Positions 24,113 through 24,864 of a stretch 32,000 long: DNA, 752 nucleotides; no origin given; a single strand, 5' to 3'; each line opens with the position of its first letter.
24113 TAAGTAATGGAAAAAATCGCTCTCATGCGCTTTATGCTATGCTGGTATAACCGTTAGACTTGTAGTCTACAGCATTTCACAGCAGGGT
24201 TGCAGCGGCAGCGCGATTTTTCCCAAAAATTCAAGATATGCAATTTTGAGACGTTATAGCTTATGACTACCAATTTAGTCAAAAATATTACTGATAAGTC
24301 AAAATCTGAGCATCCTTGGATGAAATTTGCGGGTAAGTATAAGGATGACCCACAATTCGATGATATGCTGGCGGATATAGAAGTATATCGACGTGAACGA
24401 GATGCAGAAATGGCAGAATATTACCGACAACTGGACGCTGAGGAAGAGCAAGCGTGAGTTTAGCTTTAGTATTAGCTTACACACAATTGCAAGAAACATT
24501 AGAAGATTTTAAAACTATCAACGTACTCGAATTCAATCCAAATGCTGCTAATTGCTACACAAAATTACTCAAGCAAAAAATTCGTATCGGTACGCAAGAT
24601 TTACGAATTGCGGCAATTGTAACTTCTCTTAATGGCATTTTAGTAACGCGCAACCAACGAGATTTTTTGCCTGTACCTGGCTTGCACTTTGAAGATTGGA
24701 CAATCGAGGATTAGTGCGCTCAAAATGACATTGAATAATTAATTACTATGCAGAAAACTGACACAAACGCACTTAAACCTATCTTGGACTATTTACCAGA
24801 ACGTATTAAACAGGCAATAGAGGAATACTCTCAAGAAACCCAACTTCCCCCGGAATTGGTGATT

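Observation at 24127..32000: Two ~0.85-kb direct repeats ~7 kb apart share a leader and a small gene but carry different nuclease cassettes (PIN versus GIY-YIG)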

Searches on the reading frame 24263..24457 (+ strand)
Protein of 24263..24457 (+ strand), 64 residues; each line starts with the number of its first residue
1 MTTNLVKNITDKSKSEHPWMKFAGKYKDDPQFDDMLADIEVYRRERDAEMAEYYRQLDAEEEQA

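Call 5: search_protein_families(library=pfam, proteins=[window:24263-24457:+], max_evalue=1)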
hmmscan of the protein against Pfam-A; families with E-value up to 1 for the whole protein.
window:24263-24457:+ (64 aa): 0 families

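Call 6: search_protein_families(library=ncbifam, proteins=[window:24263-24457:+], max_evalue=1)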
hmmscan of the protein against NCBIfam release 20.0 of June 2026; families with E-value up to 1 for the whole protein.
window:24263-24457:+ (64 aa): 0 families
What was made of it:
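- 24263..24457 (+): Delta-vapB: a 64-aa antitoxin remnant with an in-frame 183-nt internal deletion. It has no Pfam or NCBIfam hit (calls 5, 6).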

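Call 33: search_protein_families(library=padloc, proteins=[window:24263-24457:+], max_evalue=0.1)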
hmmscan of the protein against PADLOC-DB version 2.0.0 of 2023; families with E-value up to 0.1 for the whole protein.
window:24263-24457:+ (64 aa): 1 family
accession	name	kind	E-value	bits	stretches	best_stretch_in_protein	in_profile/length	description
PDLC05061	PDC-S65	-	0.0047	14.2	1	7-63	59-118/592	-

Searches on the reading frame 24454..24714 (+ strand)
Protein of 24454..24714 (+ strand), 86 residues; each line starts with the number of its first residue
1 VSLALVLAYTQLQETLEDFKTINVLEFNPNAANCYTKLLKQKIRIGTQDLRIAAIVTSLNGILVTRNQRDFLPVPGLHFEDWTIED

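Call 5: search_protein_families(library=pfam, proteins=[window:24454-24714:+], max_evalue=1)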
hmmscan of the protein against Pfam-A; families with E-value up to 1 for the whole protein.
window:24454-24714:+ (86 aa): 1 family
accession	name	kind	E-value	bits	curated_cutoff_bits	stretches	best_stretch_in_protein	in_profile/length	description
PF01850.27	PIN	-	0.15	13.1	23.6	1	10-71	55-114/120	PIN domain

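Call 6: search_protein_families(library=ncbifam, proteins=[window:24454-24714:+], max_evalue=1)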
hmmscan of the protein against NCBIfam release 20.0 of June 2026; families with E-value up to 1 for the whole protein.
window:24454-24714:+ (86 aa): 3 families
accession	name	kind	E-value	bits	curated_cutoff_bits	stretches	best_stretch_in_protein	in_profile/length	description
NF047863.1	VapCLeptosp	equivalog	2.6e-11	44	140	1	13-83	55-130/130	type II toxin-antitoxin system tRNA(fMet)-specific endonuclease VapC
NF010285.0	PRK13725.1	subfamily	2e-05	24.5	143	1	21-83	66-132/132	tRNA(fMet)-specific endonuclease VapC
NF047959.1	TA_toxin_VapC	equivalog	0.0062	16.6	80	1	9-73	52-118/125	type II toxin-antitoxin system VapC family toxin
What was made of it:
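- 24454..24714 (+): Delta-vapC: an 86-aa PIN remnant with an in-frame 165-nt deletion of codons 4-58. It matches only positions 55-130 of 130 in NCBIfam VapC (call 6).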

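Call 18: find_homologous_proteins(query=window:24454-24714:+)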
Query window:24454-24714:+ (86 aa): 1001 proteins with E <= 0.001 among 1001 candidates; the best 120 are listed.
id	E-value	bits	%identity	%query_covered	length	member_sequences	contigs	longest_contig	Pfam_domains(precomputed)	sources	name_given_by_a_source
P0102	3.0e-49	182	100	100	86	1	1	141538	-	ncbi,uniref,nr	ncbi:type II toxin-antitoxin system VapC family toxin [Iningainema tapete]|uniref:Type II toxin-anti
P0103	1.8e-34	135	77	97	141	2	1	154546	PF01850.28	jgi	jgi:tRNA(fMet)-specific endonuclease VapC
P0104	6.9e-33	130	78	94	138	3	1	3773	PF01850.28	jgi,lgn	jgi:tRNA(fMet)-specific endonuclease VapC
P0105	8.4e-33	130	75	97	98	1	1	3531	-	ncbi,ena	-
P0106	1.8e-32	129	78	95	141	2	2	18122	-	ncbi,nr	ncbi:MAG: type II toxin-antitoxin system VapC family toxin [Calothrix sp. MO_192.B10]|nr:type II tox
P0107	2.1e-32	128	80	93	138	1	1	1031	PF01850.28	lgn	-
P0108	2.2e-31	125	73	94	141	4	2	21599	PF01850.28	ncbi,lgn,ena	-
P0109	2.2e-31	125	73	97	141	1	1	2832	PF01850.28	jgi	jgi:tRNA(fMet)-specific endonuclease VapC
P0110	4.3e-31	124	72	97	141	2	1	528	PF01850.28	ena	-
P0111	4.6e-31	124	78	93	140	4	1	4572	-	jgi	jgi:tRNA(fMet)-specific endonuclease VapC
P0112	5.6e-31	124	74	94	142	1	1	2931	PF01850.28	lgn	-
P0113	5.8e-31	124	76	92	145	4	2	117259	PF01850.28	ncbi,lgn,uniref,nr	ncbi:type II toxin-antitoxin system VapC family toxin [Rivularia sp. UHCC 0363]|uniref:type II toxin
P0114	9.0e-31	123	72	97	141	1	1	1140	-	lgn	-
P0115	1.4e-30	123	71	97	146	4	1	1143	PF01850.28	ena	-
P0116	1.8e-30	122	71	97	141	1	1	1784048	PF01850.28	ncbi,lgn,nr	ncbi:hypothetical protein NIES25_66590 (plasmid) [Nostoc linckia NIES-25]|nr:hypothetical protein NI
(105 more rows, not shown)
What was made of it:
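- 24454..24714 (+): Its homologues are about 141 aa (call 18).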

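Call 19: find_encoding_contigs(protein=P0103, flank=3000, max_places=3)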
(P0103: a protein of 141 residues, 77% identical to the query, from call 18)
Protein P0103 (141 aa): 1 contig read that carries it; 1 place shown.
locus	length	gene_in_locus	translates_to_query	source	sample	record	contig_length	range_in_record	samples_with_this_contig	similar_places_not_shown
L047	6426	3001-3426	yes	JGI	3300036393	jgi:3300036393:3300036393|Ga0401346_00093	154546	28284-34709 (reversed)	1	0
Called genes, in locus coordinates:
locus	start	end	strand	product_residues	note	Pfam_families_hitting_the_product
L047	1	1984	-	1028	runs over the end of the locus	PF12965:DUF3854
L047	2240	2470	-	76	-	-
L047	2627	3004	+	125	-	-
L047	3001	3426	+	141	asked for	PF01850:PIN (weak)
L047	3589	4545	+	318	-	PF00126:HTH_1, PF03466:LysR_substrate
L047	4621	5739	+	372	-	PF02885:Glycos_trans_3N, PF00591:Glycos_transf_3 (weak)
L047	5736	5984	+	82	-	-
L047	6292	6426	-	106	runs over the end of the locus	PF00076:RRM_1, PF16842:RRM_occluded (weak)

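Call 20: find_encoding_contigs(protein=P0106, flank=3000, max_places=3)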
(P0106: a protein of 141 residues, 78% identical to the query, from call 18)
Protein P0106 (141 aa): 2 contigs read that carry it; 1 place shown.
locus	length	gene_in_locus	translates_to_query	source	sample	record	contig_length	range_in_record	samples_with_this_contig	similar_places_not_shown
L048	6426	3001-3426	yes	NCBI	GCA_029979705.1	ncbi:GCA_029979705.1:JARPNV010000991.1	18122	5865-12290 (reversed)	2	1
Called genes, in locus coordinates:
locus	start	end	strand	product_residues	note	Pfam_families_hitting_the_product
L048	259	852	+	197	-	-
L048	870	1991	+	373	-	PF13676:TIR_2, PF05419:GUN4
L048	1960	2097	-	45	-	-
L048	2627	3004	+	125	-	-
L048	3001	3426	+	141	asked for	-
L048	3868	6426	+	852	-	PF13191:AAA_16 (faint), PF13646:HEAT_2, PF02985:HEAT (faint), PF03130:HEAT_PBS (faint), PF13646:HEAT_2, PF05729:NACHT (weak), PF22731:NCH4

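Call 33: search_protein_families(library=padloc, proteins=[window:24454-24714:+], max_evalue=0.1)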
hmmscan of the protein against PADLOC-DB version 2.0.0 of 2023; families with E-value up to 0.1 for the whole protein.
window:24454-24714:+ (86 aa): 0 families
